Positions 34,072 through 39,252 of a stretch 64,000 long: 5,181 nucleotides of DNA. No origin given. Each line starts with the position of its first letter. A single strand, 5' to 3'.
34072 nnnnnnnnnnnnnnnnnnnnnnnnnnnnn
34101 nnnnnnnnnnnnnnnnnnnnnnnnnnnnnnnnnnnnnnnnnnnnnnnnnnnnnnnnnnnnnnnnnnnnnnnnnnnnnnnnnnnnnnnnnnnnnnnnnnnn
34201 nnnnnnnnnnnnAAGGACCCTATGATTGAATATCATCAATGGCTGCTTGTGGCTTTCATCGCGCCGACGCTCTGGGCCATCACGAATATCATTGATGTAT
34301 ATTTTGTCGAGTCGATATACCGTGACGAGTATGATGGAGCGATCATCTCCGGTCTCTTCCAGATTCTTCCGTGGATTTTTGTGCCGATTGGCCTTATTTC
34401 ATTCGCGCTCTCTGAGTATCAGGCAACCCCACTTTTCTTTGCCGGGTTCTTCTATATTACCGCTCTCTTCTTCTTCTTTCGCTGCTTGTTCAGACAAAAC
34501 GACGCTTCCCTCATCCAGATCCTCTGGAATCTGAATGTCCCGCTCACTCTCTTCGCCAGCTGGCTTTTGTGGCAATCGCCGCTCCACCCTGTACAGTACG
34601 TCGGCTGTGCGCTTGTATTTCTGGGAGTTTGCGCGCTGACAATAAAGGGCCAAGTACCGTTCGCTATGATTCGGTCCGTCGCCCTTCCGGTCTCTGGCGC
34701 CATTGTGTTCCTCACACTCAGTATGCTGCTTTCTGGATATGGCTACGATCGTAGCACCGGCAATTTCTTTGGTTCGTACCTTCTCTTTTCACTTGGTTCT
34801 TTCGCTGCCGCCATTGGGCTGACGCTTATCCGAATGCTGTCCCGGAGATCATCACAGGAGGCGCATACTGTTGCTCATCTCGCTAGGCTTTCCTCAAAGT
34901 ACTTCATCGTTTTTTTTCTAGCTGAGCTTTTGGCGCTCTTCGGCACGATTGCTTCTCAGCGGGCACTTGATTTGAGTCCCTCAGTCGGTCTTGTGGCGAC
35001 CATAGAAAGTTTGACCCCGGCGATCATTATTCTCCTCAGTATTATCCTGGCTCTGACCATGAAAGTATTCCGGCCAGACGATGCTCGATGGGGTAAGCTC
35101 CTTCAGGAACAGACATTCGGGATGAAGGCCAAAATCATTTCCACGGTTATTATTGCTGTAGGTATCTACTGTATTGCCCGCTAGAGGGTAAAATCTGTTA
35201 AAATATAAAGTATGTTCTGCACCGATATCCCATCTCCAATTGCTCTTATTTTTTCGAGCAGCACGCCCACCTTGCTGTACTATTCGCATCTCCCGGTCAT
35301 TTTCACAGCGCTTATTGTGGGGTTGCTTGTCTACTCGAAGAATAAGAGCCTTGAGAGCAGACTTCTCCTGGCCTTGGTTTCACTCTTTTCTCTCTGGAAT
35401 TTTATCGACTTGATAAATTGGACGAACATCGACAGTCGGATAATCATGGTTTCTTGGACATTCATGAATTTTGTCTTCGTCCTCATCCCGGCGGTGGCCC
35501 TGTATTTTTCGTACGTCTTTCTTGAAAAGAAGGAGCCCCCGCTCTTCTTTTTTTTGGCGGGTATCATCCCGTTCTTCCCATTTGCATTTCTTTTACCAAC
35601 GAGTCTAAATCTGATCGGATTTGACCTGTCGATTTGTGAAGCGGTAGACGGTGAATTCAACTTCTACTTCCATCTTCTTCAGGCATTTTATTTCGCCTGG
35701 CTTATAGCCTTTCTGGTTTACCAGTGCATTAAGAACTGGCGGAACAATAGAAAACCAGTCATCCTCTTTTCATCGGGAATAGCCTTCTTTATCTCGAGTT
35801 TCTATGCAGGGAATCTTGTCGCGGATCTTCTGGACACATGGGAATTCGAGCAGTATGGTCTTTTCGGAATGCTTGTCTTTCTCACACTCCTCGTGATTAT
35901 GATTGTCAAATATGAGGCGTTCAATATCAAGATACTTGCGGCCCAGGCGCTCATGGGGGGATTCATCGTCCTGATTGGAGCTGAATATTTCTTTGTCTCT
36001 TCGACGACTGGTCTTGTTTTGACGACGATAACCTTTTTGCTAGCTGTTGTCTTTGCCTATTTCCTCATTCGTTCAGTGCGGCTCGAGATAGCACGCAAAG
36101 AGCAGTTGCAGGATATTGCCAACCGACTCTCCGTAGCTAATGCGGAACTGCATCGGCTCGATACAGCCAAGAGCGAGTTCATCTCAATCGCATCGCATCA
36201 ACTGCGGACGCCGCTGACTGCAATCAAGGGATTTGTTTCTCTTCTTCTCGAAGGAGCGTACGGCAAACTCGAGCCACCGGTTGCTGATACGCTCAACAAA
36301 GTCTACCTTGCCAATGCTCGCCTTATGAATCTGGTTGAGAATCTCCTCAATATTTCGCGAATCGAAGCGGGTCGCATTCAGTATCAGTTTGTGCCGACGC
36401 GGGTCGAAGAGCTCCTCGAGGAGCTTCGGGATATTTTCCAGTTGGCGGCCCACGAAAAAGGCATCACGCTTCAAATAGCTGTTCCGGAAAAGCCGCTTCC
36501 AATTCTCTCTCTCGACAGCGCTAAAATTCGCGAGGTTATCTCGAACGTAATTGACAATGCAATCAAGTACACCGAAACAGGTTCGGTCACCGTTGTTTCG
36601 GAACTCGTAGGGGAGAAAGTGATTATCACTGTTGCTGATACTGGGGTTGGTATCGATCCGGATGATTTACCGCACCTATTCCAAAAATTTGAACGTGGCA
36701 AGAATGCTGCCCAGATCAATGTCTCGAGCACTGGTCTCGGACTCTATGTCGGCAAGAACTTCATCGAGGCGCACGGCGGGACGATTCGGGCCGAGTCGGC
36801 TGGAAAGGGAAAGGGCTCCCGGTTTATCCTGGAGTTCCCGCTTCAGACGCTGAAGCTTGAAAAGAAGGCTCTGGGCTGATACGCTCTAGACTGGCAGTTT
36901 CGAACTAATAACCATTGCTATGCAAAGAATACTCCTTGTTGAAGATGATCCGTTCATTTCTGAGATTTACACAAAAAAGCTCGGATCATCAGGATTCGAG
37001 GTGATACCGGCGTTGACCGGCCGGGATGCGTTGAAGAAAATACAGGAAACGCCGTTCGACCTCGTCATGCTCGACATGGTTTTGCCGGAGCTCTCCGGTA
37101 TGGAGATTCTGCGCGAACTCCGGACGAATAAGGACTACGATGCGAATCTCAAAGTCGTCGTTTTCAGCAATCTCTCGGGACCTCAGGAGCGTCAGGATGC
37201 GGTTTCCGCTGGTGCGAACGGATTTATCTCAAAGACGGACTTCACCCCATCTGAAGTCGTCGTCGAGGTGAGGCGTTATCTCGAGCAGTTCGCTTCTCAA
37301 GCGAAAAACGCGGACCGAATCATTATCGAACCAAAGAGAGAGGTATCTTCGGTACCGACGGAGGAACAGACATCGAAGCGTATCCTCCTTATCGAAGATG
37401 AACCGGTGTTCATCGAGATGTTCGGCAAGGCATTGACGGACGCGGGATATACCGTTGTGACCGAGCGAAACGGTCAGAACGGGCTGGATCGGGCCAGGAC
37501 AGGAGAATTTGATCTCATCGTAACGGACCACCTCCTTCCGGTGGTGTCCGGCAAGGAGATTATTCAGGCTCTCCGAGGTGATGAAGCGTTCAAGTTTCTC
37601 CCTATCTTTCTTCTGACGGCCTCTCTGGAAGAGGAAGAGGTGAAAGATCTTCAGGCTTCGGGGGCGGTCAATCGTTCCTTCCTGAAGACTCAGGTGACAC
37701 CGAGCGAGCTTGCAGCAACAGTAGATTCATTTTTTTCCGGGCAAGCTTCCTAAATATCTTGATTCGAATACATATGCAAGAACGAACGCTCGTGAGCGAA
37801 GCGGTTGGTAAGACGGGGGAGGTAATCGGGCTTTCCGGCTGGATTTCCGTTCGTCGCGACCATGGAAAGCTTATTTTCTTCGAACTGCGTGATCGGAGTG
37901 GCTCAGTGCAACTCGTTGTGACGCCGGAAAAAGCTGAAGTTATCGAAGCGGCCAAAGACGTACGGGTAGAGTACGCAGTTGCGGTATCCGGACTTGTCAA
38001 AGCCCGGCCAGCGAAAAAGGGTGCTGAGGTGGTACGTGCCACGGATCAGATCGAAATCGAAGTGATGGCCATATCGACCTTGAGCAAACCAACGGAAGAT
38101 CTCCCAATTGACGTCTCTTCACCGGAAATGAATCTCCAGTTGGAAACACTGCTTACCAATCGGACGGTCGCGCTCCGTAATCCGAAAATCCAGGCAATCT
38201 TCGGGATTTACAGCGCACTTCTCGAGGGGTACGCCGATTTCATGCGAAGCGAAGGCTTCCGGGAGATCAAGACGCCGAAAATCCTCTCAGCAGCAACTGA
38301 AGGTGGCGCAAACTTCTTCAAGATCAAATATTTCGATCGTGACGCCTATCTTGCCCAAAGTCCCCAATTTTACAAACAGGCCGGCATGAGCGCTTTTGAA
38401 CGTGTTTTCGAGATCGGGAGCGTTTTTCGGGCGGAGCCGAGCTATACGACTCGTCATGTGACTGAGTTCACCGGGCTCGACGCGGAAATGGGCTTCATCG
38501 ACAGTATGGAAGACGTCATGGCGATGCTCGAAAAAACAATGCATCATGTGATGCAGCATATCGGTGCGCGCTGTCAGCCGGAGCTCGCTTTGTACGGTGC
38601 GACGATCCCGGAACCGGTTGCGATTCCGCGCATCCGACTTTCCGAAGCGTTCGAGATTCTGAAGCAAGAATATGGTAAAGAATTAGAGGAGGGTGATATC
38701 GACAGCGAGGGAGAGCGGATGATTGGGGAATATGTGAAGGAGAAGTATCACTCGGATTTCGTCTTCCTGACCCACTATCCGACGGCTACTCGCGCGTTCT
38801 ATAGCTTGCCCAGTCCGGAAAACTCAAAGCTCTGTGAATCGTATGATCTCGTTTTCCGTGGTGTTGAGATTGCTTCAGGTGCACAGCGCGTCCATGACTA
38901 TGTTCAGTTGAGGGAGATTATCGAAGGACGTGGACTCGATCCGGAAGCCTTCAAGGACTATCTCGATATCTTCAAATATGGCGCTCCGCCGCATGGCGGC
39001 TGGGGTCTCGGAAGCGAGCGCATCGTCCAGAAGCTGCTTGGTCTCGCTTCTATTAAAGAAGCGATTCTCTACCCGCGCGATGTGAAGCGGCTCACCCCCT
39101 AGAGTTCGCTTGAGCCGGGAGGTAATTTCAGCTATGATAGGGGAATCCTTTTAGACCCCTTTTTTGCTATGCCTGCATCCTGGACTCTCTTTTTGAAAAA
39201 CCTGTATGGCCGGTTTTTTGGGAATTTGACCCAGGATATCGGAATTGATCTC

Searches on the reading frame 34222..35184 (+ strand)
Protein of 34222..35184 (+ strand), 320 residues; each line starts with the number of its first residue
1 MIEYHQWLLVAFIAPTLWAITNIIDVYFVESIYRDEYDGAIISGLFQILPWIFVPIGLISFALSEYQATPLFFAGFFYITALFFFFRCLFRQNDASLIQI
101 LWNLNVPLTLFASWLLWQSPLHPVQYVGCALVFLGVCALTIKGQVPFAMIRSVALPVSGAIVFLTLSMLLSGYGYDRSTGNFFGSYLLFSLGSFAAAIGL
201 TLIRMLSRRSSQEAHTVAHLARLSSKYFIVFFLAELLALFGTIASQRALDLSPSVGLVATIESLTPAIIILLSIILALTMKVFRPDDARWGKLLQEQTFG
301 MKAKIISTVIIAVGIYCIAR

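Call 3: search_protein_families(library=pfam, proteins=[window:34222-35184:+], max_evalue=0.1)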
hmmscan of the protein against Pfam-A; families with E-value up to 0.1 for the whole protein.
window:34222-35184:+ (320 aa): 2 families
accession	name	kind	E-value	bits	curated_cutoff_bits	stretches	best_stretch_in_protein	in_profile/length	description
PF00892.27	EamA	-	0.00015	22.5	28.2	1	7-139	3-133/135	EamA-like transporter family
PF00137.26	ATP-synt_C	-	0.043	14.5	24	1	186-244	4-56/60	ATP synthase subunit C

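Call 4: search_protein_families(library=ncbifam, proteins=[window:34222-35184:+], max_evalue=0.1)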
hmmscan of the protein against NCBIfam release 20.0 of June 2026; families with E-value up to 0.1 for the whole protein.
window:34222-35184:+ (320 aa): 1 family
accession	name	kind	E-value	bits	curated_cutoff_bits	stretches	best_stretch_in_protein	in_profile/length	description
TIGR00950.1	2A78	equivalog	0.001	18.5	230.2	1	71-136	198-263/264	carboxylate/amino acid/amine transporter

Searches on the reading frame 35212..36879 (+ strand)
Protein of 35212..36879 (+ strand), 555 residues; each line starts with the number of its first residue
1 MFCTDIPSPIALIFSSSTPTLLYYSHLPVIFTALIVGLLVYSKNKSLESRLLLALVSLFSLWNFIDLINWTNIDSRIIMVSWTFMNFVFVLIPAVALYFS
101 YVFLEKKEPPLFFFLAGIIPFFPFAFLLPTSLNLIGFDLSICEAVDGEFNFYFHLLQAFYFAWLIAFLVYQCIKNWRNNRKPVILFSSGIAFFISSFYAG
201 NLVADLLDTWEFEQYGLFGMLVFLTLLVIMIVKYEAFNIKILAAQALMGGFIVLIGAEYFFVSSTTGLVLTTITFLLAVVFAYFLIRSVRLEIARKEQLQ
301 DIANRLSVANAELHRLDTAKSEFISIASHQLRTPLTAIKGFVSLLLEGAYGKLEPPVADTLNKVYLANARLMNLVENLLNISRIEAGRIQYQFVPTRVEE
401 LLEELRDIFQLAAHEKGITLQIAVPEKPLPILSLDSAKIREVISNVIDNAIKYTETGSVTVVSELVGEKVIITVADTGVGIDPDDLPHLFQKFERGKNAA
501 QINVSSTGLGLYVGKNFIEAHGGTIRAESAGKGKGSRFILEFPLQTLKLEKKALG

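Call 3: search_protein_families(library=pfam, proteins=[window:35212-36879:+], max_evalue=0.1)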
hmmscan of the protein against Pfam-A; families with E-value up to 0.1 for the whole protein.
window:35212-36879:+ (555 aa): 4 families
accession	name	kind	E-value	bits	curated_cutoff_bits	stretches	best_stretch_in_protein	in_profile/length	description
PF02518.31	HATPase_c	-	2.2e-26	92.9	26.4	1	435-545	2-110/111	Histidine kinase-, DNA gyrase B-, and HSP90-like ATPase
PF00512.31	HisKA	-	1.3e-16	60.8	26.9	1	319-387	1-66/66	His Kinase A (phospho-acceptor) domain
PF13581.12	HATPase_c_2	-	0.0026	18.2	27.4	1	440-520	37-111/127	Histidine kinase-like ATPase domain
PF13589.12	HATPase_c_3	-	0.014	15.9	25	1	440-512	4-78/137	Histidine kinase-, DNA gyrase B-, and HSP90-like ATPase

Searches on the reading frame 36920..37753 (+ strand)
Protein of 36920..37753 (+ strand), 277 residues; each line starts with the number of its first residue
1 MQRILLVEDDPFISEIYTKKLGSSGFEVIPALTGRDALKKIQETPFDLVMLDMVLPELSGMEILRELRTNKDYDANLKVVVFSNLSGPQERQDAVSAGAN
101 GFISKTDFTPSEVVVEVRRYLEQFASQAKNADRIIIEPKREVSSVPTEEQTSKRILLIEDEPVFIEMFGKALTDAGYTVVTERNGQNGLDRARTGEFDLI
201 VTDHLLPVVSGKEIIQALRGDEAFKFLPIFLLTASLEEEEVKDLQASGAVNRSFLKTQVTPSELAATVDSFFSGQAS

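Call 60: search_protein_families(library=pfam, proteins=[window:36920-37753:+], max_evalue=0.0001)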
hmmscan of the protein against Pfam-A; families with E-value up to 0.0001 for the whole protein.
window:36920-37753:+ (277 aa): 2 families
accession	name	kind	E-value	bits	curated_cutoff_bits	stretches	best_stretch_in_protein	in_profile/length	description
PF00072.30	Response_reg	-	6e-38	129.9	30.2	2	4-112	1-105/111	Response regulator receiver domain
PF18428.7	BRCT_3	-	2.5e-05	24.6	26.1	0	152-208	5-60/102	BRCA1 C Terminus (BRCT) domain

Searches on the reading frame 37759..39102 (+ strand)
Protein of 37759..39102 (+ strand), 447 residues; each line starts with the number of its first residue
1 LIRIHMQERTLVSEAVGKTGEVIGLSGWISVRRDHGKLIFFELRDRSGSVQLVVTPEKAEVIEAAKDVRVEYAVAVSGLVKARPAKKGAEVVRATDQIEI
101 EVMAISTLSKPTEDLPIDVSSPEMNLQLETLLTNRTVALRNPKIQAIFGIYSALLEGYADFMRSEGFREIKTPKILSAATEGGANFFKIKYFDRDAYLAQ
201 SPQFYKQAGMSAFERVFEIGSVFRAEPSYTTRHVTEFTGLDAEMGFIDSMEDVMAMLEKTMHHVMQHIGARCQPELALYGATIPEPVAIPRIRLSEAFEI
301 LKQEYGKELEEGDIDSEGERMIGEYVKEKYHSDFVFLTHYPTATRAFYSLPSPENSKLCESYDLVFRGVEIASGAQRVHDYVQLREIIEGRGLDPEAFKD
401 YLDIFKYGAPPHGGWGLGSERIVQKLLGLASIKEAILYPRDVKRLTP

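Call 60: search_protein_families(library=pfam, proteins=[window:37759-39102:+], max_evalue=0.0001)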
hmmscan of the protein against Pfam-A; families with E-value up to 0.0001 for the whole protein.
window:37759-39102:+ (447 aa): 2 families
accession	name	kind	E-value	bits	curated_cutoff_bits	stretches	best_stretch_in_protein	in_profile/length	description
PF00152.25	tRNA-synt_2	-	6.3e-83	278.8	25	1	129-441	3-307/308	tRNA synthetases class II (D, K and N)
PF01336.31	tRNA_anti-codon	-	8.2e-15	55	27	1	25-99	3-66/75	OB-fold nucleic acid binding domain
